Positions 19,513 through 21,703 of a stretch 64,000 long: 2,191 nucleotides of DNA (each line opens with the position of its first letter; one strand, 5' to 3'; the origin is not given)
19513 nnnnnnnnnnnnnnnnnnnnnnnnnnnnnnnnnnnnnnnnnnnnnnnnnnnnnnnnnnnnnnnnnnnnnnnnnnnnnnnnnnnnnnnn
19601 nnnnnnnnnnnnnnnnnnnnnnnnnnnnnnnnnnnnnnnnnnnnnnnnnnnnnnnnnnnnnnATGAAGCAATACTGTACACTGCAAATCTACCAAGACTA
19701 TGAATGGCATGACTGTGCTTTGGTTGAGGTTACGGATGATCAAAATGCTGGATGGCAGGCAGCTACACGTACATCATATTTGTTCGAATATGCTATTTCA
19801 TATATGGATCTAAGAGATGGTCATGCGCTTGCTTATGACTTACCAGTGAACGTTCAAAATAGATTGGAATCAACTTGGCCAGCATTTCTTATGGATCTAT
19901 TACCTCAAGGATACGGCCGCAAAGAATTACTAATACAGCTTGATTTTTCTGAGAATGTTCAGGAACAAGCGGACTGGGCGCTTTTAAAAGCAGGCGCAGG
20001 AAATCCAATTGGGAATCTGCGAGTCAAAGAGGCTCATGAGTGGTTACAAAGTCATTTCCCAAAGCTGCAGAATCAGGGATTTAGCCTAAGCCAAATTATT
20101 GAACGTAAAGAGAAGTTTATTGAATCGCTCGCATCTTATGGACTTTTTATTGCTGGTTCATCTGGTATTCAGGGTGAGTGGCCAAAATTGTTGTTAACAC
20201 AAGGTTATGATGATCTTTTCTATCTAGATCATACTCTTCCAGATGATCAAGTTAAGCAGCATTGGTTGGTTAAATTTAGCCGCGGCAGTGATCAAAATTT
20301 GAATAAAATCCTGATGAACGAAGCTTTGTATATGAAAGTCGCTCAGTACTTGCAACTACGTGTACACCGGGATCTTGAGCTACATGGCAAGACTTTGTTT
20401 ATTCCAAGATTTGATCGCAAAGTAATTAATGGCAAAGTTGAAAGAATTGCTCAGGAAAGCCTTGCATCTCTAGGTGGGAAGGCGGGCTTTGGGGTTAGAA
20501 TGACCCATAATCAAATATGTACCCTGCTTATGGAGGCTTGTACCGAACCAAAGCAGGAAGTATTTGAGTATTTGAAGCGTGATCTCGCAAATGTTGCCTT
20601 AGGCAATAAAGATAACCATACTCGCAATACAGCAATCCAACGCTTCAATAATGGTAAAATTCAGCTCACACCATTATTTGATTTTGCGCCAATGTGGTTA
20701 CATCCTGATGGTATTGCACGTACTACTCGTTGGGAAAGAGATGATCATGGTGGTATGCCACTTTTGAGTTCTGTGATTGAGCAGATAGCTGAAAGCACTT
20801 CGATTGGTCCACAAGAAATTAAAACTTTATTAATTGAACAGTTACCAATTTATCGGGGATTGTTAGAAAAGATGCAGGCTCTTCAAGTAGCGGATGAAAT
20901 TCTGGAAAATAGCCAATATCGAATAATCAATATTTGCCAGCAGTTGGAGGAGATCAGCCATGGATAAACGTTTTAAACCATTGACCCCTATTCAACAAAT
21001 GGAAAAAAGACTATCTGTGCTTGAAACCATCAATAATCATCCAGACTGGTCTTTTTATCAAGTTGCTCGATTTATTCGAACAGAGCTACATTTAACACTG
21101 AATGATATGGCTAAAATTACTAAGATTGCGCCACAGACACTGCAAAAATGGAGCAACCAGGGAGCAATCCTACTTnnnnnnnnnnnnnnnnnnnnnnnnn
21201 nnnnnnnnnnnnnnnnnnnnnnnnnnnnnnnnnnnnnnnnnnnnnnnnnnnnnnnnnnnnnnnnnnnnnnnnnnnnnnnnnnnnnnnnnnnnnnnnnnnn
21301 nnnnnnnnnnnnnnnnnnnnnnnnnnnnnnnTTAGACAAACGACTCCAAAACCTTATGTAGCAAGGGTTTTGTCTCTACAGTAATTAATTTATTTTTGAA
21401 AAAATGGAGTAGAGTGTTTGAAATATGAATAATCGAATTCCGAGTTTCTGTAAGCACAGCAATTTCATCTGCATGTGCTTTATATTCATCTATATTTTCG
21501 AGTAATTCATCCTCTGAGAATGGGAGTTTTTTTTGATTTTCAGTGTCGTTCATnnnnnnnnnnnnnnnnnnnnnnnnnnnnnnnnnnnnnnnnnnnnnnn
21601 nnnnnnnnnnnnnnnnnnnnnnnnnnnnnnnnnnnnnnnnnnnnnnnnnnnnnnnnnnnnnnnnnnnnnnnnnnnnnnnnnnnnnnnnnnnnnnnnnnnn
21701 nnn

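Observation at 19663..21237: HipA-like kinase followed by an overlapping downstream HTH gene: toxin-first order, unlike the hipBA at 51.9-53.4 kb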

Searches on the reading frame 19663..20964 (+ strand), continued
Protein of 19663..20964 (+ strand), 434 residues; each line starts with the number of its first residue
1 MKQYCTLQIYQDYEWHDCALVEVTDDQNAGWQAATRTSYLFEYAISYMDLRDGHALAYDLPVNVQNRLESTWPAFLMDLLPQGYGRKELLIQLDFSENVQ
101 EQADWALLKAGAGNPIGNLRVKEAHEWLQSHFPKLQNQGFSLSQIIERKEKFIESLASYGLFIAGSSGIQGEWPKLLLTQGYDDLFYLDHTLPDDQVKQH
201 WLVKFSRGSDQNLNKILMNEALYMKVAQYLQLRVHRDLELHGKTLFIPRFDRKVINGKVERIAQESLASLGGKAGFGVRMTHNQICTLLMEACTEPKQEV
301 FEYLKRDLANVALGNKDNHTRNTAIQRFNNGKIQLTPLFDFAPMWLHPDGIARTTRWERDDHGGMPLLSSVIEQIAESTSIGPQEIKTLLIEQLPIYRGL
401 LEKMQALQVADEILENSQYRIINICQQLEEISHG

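Call 44: get_annotated_region(hit=H30, flank=2500)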
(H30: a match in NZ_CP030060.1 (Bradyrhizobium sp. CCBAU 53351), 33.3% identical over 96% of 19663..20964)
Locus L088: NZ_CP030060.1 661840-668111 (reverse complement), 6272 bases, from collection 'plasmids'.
description: Bradyrhizobium sp. CCBAU 53351 plasmid unnamed, complete sequence
organism: Bradyrhizobium sp. CCBAU 53351 (NCBI taxid 1325114)
taxonomy: Bacteria; Pseudomonadota; Alphaproteobacteria; Hyphomicrobiales; Nitrobacteraceae; Bradyrhizobium; Bradyrhizobium sp. CCBAU 53351
host: -; source: Arachis hypogaea,Microbe,nodule; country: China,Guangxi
typing (MOB-suite, as given by PLSDB): mobilizable; relaxase MOBP
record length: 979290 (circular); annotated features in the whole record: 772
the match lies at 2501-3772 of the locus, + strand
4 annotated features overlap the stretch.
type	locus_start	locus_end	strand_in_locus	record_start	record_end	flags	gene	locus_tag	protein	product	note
CDS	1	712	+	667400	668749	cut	-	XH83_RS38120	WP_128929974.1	alpha/beta hydrolase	-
CDS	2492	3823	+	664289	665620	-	-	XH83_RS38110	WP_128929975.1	HipA domain-containing protein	-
CDS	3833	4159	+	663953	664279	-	-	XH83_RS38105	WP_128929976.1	helix-turn-helix transcriptional regulator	-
CDS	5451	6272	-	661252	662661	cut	leuC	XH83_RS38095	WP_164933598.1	3-isopropylmalate dehydratase large subunit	GO:0009098 - leucine biosynthetic process [Evidence IEA]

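Call 45: get_annotated_region(hit=H34, flank=2500)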
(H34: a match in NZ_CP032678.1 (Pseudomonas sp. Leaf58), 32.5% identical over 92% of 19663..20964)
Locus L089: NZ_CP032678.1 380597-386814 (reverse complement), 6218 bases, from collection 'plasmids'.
description: Pseudomonas sp. Leaf58 plasmid pBASL58, complete sequence
organism: Pseudomonas sp. Leaf58 (NCBI taxid 1736226)
taxonomy: Bacteria; Pseudomonadota; Gammaproteobacteria; Pseudomonadales; Pseudomonadaceae; Pseudomonas; Pseudomonas sp. Leaf58
host: -; source: Arabidopsis,whole organism,phyllosphere; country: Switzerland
typing (MOB-suite, as given by PLSDB): non-mobilizable; mating-pair formation MPF_I
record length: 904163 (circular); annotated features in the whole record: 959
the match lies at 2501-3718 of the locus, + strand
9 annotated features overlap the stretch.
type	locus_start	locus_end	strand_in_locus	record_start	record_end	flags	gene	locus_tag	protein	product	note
CDS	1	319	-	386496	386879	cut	-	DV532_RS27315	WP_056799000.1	hypothetical protein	-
CDS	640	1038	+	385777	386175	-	-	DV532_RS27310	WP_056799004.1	hypothetical protein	-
CDS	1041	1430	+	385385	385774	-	-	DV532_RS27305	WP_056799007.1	hypothetical protein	-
CDS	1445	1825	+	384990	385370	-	-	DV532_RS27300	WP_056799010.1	hypothetical protein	-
CDS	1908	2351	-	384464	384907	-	-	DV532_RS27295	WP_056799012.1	hypothetical protein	-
CDS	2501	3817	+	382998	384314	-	-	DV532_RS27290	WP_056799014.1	HipA domain-containing protein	-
CDS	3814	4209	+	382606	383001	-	-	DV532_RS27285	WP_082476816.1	helix-turn-helix transcriptional regulator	-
CDS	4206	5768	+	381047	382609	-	-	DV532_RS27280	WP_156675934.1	hypothetical protein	-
CDS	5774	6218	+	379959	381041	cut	-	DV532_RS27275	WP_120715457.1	hypothetical protein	-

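Call 46: get_annotated_region(hit=H38, flank=2500)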
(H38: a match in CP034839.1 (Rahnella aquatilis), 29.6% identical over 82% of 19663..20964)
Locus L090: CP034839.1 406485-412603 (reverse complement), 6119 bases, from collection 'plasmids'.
description: Rahnella aquatilis strain KM25 plasmid pKM12v2, complete sequence
organism: Rahnella aquatilis (NCBI taxid 34038)
taxonomy: Bacteria; Pseudomonadota; Gammaproteobacteria; Enterobacterales; Yersiniaceae; Rahnella; Rahnella aquatilis
host: -; source: Food spoilage microflora,food/cold -smoke salmon; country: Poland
typing (MOB-suite, as given by PLSDB): non-mobilizable; replicon rep_cluster_1067
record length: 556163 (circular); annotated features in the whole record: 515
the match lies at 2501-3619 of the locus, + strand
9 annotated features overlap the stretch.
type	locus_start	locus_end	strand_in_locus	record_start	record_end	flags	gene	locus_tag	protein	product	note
CDS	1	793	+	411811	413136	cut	-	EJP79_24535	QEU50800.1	heme anaerobic degradation radical SAM methyltransferase ChuW/HutW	-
CDS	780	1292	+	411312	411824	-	hutX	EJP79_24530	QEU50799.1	heme utilization cystosolic carrier protein HutX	-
CDS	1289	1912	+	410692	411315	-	-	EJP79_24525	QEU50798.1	NAD(P)H-binding protein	-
CDS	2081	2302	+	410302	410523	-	-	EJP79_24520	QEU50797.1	DUF1471 domain-containing protein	-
CDS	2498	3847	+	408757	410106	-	-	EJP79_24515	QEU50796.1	type II toxin-antitoxin system HipA family toxin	-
CDS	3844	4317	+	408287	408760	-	-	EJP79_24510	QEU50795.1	helix-turn-helix transcriptional regulator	-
CDS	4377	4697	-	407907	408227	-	-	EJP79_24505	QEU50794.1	multidrug efflux SMR transporter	-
CDS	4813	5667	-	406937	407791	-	-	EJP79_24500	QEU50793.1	LysR family transcriptional regulator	-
CDS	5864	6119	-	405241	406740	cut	-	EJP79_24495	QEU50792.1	UbiD family decarboxylase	-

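Call 51: search_protein_families(library=padloc, proteins=[window:19663-20964:+], max_evalue=0.01)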
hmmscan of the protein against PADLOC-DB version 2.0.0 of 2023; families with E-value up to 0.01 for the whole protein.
window:19663-20964:+ (434 aa): 0 families

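Call 69: predict_structure(alignment_id=A2)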
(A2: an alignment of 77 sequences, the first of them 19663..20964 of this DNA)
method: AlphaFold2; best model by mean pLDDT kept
length: 434 residues; sequences in the alignment: 77
mean_pLDDT: 94.0   pTM: 0.93
mean pLDDT of the five models: 94.0, 93.8, 93.5, 93.2, 93.1
residues with pLDDT >= 90: 368; 70-90: 53; 50-70: 9; < 50: 4
segments of 3 or more residues with pLDDT < 50: 163-166
pLDDT, mean of each block of 10 residues (from residue 1): 91 98 95 98 98 98 98 97 87 86 93 94 94 80 93 82 53 90 95 96 92 95 98 98 97 96 98 95 99 99 99 96 97 98 96 95 93 98 98 98 98 97 98 90
secondary structure, 60 per line:
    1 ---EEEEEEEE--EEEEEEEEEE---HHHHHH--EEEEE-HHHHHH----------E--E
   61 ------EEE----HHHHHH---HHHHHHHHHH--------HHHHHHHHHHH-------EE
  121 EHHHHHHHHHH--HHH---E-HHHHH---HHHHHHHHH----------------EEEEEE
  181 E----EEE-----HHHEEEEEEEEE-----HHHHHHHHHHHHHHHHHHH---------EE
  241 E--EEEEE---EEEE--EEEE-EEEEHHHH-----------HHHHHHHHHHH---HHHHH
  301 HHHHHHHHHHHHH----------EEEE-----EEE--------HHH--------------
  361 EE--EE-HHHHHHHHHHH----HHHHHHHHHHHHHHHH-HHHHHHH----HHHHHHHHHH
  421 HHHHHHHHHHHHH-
elements in order: E4-11 E14-23 H27-32 E35-39 H41-46 E67-69 H74-79 H83-92 H101-111 E119-121 H122-131 H142-146 H150-158 E175-181 E186-188 E197-205 H211-229 E239-241 E244-248 E252-255 E258-261 E263-266 H267-270 H282-292 H296-313 E324-327 E333-335 H368-378 H383-398 H400-406 H411-433

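Call 71: fold_search(model_id=the predicted structure, library=pdb)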
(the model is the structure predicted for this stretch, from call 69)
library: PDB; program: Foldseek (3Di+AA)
matches with E <= 10: 881; with E <= 0.001: 31
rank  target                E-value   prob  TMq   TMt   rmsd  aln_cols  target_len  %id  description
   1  4pu5                  5.1e-16  1.00  0.68  0.68   5.2       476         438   18  Shewanella oneidensis Toxin Antitoxin System Toxin Protein HipA Bound with AMPPNP and Mg (released 2014-08-06)
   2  3tpt_A                3.0e-15  1.00  0.69  0.72   5.3       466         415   14  Structure of HipA(D309Q) bound to ADP (released 2012-10-03)
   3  4pu4_A                1.4e-14  1.00  0.69  0.71   5.7       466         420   18  Shewanella oneidensis MR-1 Toxin Antitoxin System HipA, HipB and its operator DNA complex (space group P21) (released 2014-08-06)
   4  3dnt_B                1.5e-14  1.00  0.71  0.73   4.7       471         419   14  structures of MDT proteins (released 2009-01-27)
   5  3dnu                  2.0e-14  1.00  0.70  0.74   4.9       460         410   14  structure of MDT protein (released 2009-01-27)
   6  3dnt_A                2.0e-14  1.00  0.66  0.69   6.4       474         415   14  structures of MDT proteins (released 2009-01-27)
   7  3tpv                  5.9e-14  1.00  0.70  0.72   6.4       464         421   14  Structure of pHipA bound to ADP (released 2012-10-03)
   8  3dnv_A                5.9e-14  1.00  0.67  0.70   5.9       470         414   14  MDT Protein (released 2009-01-27)
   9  3fbr_A                1.0e-13  1.00  0.67  0.67   5.7       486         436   13  structure of HipA-amppnp-peptide (released 2009-02-10)
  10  4pu4_B                1.2e-13  1.00  0.67  0.69   5.8       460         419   16  Shewanella oneidensis MR-1 Toxin Antitoxin System HipA, HipB and its operator DNA complex (space group P21) (released 2014-08-06)
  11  4pu3_A                1.4e-13  1.00  0.65  0.67   6.6       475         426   18  Shewanella oneidensis MR-1 Toxin Antitoxin System HipA, HipB and its operator DNA complex (space group P212121) (released 2014-08-06)
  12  3tpt_B                1.5e-13  1.00  0.69  0.71   5.2       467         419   14  Structure of HipA(D309Q) bound to ADP (released 2012-10-03)
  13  3tpd                  4.2e-13  1.00  0.70  0.76   4.6       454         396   14  Structure of pHipA, monoclinic form (released 2012-10-03)
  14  2wiu_C                4.6e-13  1.00  0.68  0.73   5.3       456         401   14  Mercury-modified bacterial persistence regulator hipBA (released 2009-07-28)
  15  3tpe                  4.9e-13  1.00  0.67  0.69   6.0       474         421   14  The phipa p3121 structure (released 2012-10-03)
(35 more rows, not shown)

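Call 73: get_annotated_region(hit=H20, flank=1500)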
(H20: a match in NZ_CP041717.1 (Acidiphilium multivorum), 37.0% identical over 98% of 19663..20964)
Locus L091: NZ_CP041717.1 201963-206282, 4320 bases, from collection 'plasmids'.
description: Acidiphilium multivorum strain JZ-6 plasmid unnamed1, complete sequence
organism: Acidiphilium multivorum (NCBI taxid 62140)
taxonomy: Bacteria; Pseudomonadota; Alphaproteobacteria; Rhodospirillales; Acetobacteraceae; Acidiphilium; Acidiphilium multivorum
host: -; source: Cell culture,activated sludge; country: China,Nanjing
typing (MOB-suite, as given by PLSDB): non-mobilizable; mating-pair formation MPF_I
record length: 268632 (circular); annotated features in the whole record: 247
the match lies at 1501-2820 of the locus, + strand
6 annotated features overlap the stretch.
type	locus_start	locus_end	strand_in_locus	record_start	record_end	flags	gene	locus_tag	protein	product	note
CDS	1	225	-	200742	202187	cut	-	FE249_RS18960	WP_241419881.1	site-specific integrase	-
CDS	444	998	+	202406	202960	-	-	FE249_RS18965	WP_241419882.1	ProQ/FINO family protein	-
CDS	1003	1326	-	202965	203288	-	-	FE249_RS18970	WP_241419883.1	hypothetical protein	-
CDS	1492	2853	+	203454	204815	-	-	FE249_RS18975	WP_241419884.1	HipA domain-containing protein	-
CDS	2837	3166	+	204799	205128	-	-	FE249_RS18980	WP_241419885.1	helix-turn-helix transcriptional regulator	-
CDS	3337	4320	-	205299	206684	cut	repC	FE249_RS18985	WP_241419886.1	plasmid replication protein RepC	-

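Call 74: get_annotated_region(hit=H35, flank=1500)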
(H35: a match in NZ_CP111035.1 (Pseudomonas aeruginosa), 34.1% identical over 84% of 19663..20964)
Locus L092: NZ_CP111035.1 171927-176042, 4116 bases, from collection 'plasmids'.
description: Pseudomonas aeruginosa strain PALA50 plasmid pPALA50, complete sequence
organism: Pseudomonas aeruginosa (NCBI taxid 287)
taxonomy: Bacteria; Pseudomonadota; Gammaproteobacteria; Pseudomonadales; Pseudomonadaceae; Pseudomonas; Pseudomonas aeruginosa
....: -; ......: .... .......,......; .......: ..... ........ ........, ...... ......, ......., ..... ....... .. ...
typing (MOB-suite, as given by PLSDB): non-mobilizable
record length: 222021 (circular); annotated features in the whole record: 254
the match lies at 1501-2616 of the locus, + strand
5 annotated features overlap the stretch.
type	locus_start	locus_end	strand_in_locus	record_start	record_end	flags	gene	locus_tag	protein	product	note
CDS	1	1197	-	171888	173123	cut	-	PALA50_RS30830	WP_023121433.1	hypothetical protein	-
CDS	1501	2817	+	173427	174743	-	-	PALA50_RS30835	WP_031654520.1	HipA domain-containing protein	-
CDS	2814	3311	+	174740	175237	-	-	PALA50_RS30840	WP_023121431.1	helix-turn-helix transcriptional regulator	-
CDS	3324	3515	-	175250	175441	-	-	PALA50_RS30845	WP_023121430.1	hypothetical protein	-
CDS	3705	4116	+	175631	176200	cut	-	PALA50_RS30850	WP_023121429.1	hypothetical protein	-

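Call 75: get_annotated_region(hit=H37, flank=1500)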
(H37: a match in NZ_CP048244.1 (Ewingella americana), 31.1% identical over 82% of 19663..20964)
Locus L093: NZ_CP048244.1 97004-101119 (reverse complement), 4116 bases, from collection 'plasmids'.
description: Ewingella americana strain B6-1 plasmid pB61a, complete sequence
organism: Ewingella americana (NCBI taxid 41202)
taxonomy: Bacteria; Pseudomonadota; Gammaproteobacteria; Enterobacterales; Yersiniaceae; Ewingella; Ewingella americana
host: -; source: Flammulina filiformis; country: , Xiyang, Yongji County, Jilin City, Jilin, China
typing (MOB-suite, as given by PLSDB): non-mobilizable
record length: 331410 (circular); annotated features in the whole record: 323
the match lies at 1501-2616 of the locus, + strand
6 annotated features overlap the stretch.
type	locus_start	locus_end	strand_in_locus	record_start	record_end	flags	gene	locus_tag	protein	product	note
CDS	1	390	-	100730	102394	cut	-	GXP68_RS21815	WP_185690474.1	GMC family oxidoreductase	-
CDS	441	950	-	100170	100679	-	-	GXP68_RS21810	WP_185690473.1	sugar dehydrogenase complex small subunit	-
CDS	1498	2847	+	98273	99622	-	-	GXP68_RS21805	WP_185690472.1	HipA domain-containing protein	-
CDS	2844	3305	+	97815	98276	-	-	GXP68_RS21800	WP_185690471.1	helix-turn-helix transcriptional regulator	-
CDS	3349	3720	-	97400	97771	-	-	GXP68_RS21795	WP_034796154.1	helix-turn-helix domain-containing protein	-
CDS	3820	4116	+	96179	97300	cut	-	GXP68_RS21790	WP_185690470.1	NADH:flavin oxidoreductase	-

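Call 76: get_annotated_region(hit=H11, flank=1500)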
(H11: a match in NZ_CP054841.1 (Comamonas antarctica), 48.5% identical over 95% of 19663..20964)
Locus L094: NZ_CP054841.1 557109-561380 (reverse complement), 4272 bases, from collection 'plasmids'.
description: Comamonas antarctica strain 16-35-5 plasmid unnamed1, complete sequence
organism: Comamonas antarctica (NCBI taxid 2743470)
taxonomy: Bacteria; Pseudomonadota; Betaproteobacteria; Burkholderiales; Comamonadaceae; Comamonas; Comamonas antarctica
host: -; source: whole organism,R2A medium; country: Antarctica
typing (MOB-suite, as given by PLSDB): non-mobilizable; mating-pair formation MPF_T
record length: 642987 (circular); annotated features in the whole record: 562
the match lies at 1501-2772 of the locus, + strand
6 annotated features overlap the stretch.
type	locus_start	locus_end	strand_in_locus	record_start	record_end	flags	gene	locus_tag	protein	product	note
CDS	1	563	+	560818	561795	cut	-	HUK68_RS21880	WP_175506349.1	tripartite tricarboxylate transporter substrate binding protein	-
CDS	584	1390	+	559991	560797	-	-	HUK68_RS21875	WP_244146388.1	crotonase/enoyl-CoA hydratase family protein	-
CDS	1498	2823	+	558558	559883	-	-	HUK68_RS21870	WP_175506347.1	HipA domain-containing protein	-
CDS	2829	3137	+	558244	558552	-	-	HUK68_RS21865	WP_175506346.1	helix-turn-helix transcriptional regulator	-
CDS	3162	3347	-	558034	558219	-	-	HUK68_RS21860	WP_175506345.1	hypothetical protein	-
CDS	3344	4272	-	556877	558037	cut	-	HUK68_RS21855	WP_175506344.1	PepSY domain-containing protein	-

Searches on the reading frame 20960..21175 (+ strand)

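Call 3: search_protein_families(library=pfam, proteins=[window:20960-21175:+], max_evalue=0.1)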
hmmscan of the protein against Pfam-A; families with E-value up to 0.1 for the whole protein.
window:20960-21175:+ (72 aa): 6 families
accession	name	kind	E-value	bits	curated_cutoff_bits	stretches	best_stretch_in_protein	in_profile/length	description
PF12728.13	HTH_17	-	0.0017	19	27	1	45-70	2-27/51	Helix-turn-helix domain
PF01381.28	HTH_3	-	0.011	16.2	23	1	39-64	4-29/55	Helix-turn-helix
PF12844.13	HTH_19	-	0.015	15.6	30.2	1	37-64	5-32/64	Helix-turn-helix domain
PF13413.12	HTH_25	-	0.042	14.1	24.6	1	39-62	5-28/62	Helix-turn-helix domain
PF13443.12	HTH_26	-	0.049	14.3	22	1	44-67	10-33/63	Cro/C1-type HTH DNA-binding domain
PF00376.29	MerR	-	0.088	13.1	28.2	0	49-68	4-23/38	MerR family regulatory protein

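Call 4: search_protein_families(library=ncbifam, proteins=[window:20960-21175:+], max_evalue=0.1)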
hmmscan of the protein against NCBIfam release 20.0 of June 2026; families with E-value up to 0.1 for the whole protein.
window:20960-21175:+ (72 aa): 3 families
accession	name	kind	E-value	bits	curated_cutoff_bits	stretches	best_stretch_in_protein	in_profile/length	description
NF033787.1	HTH_BldC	subfamily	0.014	15.2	77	1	45-70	3-28/49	BldC family transcriptional regulator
TIGR03830.1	CxxCG_CxxCG_HTH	subfamily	0.045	13.5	61.8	1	37-66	71-100/127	type II TA system antitoxin MqsA family protein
NF049845.1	Xre_ParS_antitoxin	subfamily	0.077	13.1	90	0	34-68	5-39/112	type II RES/Xre toxin-antitoxin system antitoxin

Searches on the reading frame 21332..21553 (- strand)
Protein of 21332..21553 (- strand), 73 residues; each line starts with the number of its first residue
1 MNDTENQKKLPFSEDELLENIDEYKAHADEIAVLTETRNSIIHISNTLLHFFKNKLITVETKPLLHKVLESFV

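Call 3: search_protein_families(library=pfam, proteins=[window:21332-21553:-], max_evalue=0.1)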
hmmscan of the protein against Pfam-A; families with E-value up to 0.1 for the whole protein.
window:21332-21553:- (73 aa): 3 families
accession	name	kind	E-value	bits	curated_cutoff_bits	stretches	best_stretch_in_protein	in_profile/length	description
PF08349.16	DUF1722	-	0.061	14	22.5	1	15-70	25-79/117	Protein of unknown function (DUF1722)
PF15666.10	HGAL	-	0.082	13.5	27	1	12-47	37-72/88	Germinal center-associated lymphoma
PF00203.26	Ribosomal_S19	-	0.099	12.9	27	0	8-42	4-38/81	Ribosomal protein S19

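Call 4: search_protein_families(library=ncbifam, proteins=[window:21332-21553:-], max_evalue=0.1)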
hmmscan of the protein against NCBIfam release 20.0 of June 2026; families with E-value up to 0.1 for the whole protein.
window:21332-21553:- (73 aa): 0 families
